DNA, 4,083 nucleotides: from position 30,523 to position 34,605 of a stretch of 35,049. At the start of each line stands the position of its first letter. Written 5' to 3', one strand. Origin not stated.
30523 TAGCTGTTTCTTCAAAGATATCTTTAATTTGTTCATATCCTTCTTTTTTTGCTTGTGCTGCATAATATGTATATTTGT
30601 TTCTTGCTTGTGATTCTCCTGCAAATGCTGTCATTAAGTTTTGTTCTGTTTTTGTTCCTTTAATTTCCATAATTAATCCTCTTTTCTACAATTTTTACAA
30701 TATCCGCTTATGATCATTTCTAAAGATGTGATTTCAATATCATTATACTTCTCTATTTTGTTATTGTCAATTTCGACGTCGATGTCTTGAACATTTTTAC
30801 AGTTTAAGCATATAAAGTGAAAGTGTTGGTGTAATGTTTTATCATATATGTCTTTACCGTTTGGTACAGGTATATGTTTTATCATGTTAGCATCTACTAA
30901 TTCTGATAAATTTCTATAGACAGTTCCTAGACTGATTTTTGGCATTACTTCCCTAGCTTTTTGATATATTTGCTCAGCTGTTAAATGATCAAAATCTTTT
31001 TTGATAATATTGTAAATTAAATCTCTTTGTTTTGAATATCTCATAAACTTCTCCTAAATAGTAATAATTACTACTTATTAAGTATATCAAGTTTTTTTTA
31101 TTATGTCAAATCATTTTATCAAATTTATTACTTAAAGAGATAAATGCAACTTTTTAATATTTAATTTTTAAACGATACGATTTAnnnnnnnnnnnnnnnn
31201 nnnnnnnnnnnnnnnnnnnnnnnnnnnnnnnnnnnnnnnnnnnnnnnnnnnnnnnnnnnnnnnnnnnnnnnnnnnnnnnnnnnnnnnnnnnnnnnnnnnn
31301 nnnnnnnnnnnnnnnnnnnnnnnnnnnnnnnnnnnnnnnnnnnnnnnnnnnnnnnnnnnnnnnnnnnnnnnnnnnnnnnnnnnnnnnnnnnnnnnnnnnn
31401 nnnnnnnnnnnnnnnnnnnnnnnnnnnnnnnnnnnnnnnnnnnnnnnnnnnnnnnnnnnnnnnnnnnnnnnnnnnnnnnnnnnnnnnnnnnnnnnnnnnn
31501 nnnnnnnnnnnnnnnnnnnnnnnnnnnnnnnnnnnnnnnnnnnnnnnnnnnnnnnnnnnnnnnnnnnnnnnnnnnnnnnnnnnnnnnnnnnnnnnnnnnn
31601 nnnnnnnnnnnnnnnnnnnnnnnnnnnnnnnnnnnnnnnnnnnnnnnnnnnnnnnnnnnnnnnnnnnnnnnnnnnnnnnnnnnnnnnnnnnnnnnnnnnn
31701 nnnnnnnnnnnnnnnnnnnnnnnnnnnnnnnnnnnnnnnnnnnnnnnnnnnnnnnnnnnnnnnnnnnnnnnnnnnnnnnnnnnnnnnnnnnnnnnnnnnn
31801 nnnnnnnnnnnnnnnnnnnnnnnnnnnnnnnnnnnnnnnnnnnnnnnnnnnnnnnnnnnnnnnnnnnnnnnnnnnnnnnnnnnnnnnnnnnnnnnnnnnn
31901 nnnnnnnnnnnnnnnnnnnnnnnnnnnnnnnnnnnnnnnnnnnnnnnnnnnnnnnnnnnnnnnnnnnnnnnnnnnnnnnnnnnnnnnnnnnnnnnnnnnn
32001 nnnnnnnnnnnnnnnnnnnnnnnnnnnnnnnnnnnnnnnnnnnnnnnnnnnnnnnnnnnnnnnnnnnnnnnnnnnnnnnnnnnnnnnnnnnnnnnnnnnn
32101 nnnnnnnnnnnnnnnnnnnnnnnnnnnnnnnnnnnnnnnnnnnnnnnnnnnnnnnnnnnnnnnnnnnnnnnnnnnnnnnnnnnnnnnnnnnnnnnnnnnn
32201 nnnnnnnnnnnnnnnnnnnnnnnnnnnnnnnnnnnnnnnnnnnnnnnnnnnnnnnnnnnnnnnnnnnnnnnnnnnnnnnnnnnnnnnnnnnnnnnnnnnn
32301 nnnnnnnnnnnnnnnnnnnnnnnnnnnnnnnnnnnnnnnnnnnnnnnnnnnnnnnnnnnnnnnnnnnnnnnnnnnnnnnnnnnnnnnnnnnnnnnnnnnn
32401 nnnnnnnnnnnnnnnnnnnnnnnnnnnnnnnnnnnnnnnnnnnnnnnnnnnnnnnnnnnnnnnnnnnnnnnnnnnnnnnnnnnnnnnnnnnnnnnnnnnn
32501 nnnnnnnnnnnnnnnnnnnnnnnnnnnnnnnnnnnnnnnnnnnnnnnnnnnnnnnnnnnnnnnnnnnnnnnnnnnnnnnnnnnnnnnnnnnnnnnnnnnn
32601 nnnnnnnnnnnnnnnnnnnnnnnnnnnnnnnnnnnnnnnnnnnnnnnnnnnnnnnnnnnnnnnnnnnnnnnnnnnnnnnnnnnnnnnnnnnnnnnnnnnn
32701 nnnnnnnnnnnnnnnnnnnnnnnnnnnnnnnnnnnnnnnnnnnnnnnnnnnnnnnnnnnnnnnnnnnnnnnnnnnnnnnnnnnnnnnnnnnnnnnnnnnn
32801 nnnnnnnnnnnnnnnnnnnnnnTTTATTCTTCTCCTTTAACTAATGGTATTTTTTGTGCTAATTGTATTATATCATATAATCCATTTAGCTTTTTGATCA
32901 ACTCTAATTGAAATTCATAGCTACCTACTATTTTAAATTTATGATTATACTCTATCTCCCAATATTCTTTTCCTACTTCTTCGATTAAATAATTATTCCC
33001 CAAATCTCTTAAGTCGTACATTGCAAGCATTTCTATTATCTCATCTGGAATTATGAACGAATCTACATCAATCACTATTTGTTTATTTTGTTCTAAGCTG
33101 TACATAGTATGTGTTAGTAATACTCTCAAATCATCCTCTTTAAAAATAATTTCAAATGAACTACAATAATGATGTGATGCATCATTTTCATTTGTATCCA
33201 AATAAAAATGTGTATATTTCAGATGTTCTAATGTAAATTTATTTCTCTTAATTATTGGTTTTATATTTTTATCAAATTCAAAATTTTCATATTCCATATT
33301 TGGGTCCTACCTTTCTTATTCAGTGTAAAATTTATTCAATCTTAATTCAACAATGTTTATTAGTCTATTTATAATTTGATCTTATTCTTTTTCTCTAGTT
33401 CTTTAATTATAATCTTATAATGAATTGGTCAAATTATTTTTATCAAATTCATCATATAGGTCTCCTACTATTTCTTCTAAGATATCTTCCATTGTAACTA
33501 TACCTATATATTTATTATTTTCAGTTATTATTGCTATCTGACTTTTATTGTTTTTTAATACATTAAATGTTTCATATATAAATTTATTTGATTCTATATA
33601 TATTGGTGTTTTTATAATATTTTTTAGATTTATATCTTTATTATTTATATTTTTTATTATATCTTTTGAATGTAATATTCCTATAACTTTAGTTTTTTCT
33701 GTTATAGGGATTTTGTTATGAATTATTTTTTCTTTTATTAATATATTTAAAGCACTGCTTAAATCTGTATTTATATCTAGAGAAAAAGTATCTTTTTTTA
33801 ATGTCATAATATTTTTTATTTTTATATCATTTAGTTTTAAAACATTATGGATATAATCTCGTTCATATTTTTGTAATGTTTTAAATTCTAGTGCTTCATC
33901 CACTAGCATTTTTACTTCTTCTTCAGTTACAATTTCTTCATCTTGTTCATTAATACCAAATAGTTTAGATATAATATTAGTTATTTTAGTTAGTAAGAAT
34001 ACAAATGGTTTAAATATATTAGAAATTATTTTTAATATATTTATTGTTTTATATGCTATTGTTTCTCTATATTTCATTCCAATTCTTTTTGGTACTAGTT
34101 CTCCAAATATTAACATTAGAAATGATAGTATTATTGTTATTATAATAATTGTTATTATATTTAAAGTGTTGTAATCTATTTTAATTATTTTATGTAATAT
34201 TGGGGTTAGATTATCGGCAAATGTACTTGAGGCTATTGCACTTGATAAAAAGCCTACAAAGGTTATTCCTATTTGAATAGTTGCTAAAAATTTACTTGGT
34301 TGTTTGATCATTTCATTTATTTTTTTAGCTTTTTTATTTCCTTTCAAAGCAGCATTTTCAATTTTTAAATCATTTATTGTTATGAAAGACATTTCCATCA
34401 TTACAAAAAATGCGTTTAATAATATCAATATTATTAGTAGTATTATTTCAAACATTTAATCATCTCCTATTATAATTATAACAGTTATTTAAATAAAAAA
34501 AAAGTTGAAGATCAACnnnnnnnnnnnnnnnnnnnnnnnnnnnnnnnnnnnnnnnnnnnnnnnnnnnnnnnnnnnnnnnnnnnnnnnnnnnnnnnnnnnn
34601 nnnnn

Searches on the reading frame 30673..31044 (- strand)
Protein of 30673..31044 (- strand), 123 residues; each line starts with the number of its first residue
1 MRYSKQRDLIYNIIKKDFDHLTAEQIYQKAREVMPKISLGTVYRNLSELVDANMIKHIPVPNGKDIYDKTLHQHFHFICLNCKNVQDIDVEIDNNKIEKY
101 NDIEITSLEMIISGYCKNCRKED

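Call 20: search_protein_families(library=pfam, proteins=[window:30673-31044:-], max_evalue=0.001)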
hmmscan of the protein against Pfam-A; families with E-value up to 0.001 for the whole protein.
window:30673-31044:- (123 aa): 1 family
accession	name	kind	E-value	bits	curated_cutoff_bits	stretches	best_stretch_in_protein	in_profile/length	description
PF01475.25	FUR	-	6.9e-24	84.7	23.1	1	1-111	4-119/121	Ferric uptake regulator family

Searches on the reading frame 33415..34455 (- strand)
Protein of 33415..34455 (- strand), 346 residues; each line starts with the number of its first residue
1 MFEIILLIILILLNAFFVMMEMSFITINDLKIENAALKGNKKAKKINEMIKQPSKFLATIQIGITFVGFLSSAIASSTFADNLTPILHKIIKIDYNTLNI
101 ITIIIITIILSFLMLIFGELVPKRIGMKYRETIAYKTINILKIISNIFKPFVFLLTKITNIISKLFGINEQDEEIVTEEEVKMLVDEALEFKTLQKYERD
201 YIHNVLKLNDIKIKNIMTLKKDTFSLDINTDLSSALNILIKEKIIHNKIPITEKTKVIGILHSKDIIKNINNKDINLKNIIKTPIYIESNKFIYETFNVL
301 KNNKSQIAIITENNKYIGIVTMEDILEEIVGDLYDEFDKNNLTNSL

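Call 21: search_protein_families(library=pfam, proteins=[window:33415-34455:-], max_evalue=0.001)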
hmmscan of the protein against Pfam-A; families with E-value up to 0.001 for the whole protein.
window:33415-34455:- (346 aa): 2 families
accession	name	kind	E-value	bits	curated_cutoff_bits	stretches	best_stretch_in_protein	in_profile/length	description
PF01595.25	CNNM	-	1.7e-47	161.8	28.4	1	5-198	1-181/181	Cyclin M transmembrane N-terminal domain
PF00571.33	CBS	-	3.9e-16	59.6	24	2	281-330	6-56/57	CBS domain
